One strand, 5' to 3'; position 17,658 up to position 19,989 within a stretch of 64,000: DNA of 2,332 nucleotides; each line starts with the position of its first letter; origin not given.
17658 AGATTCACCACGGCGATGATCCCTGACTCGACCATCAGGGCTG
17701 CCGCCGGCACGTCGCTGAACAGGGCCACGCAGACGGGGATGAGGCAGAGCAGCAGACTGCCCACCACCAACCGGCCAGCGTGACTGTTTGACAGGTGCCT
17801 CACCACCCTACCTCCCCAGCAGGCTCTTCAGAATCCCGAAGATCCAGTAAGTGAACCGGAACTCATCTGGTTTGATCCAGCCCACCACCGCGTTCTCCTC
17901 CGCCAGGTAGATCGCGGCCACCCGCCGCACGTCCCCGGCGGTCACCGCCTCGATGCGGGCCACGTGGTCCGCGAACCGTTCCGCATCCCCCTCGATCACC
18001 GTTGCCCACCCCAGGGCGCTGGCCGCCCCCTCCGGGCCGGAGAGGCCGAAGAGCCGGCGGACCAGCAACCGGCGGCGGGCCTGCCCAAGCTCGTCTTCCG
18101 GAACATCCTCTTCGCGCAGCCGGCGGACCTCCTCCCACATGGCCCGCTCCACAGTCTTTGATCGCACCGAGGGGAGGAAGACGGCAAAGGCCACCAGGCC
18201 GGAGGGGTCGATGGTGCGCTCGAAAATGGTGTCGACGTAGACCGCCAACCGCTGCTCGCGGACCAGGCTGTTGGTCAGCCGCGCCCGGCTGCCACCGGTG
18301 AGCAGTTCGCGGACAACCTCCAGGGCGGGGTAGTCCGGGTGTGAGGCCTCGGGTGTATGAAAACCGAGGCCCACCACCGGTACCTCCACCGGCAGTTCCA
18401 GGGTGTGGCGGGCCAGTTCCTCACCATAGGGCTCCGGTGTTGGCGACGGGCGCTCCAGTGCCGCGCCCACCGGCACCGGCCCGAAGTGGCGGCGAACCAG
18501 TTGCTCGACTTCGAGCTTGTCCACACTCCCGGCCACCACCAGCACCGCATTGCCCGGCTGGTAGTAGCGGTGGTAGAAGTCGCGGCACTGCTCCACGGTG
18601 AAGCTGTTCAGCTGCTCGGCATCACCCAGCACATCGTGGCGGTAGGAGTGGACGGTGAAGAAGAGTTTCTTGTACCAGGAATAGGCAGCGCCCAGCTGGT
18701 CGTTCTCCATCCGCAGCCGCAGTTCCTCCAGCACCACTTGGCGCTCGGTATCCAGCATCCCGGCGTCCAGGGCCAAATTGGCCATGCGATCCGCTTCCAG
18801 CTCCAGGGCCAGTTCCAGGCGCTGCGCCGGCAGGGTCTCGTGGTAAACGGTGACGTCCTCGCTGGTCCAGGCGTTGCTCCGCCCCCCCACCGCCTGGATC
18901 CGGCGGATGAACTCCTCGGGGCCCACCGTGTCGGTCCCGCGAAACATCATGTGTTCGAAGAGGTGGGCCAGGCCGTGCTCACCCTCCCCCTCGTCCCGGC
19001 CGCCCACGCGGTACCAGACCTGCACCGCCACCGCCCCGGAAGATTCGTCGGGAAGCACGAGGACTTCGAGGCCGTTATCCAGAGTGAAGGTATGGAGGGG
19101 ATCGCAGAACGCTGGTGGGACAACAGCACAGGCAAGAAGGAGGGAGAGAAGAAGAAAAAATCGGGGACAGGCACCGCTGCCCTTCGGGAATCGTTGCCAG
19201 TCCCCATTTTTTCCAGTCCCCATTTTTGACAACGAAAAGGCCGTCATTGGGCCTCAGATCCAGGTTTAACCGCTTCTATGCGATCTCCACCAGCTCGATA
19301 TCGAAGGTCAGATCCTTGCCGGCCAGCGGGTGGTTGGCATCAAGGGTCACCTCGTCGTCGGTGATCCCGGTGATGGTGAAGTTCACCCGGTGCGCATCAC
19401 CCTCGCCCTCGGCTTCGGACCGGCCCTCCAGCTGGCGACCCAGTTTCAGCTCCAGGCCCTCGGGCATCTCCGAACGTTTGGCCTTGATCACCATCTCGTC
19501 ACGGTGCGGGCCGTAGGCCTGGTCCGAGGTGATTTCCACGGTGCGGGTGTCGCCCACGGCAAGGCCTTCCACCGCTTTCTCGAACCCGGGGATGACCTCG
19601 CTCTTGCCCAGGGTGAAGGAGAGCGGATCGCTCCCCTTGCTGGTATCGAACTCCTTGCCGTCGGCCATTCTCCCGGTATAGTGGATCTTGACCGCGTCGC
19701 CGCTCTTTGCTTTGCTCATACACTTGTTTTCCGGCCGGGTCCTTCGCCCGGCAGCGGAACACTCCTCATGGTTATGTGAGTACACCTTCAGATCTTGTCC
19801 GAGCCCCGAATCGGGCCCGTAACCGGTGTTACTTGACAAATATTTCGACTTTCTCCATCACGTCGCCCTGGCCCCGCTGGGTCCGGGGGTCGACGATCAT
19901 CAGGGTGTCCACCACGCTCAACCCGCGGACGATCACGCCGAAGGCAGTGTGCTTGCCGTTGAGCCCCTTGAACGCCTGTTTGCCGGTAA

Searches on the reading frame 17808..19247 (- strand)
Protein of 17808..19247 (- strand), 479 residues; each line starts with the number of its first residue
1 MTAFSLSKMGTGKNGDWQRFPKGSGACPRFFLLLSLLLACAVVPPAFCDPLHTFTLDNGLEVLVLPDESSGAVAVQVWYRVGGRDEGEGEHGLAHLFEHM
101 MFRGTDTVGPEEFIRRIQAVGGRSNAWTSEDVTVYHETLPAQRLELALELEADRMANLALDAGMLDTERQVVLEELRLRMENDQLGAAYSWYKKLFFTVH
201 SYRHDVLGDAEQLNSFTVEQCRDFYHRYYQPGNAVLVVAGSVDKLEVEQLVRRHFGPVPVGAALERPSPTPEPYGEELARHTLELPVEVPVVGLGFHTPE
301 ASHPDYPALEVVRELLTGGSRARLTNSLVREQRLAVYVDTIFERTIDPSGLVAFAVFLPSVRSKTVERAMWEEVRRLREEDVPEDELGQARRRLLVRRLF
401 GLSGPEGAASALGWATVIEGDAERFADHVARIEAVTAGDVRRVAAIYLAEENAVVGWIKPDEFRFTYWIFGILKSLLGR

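Call 67: search_protein_families(library=pfam, proteins=[window:17808-19247:-], max_evalue=0.001)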
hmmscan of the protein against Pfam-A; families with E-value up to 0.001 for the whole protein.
window:17808-19247:- (479 aa): 2 families
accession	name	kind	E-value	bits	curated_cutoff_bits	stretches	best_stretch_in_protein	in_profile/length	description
PF05193.26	Peptidase_M16_C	-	1.5e-28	100.4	23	1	215-394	1-181/181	Peptidase M16 inactive domain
PF00675.25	Peptidase_M16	-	5e-21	75.6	22.3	1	67-177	7-117/149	Insulinase (Peptidase family M16)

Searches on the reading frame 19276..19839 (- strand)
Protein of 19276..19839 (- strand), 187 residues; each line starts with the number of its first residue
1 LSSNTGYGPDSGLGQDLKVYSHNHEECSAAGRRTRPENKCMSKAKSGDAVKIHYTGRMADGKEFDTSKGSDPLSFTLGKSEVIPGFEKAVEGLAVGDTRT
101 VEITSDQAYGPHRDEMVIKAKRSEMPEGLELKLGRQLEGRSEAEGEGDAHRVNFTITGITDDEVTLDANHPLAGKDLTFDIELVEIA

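Call 67: search_protein_families(library=pfam, proteins=[window:19276-19839:-], max_evalue=0.001)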
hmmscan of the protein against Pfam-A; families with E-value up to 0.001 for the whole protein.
window:19276-19839:- (187 aa): 1 family
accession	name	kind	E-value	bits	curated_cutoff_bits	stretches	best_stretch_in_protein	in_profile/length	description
PF00254.34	FKBP_C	-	4.2e-23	81.9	21.1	1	42-183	3-93/94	FKBP-type peptidyl-prolyl cis-trans isomerase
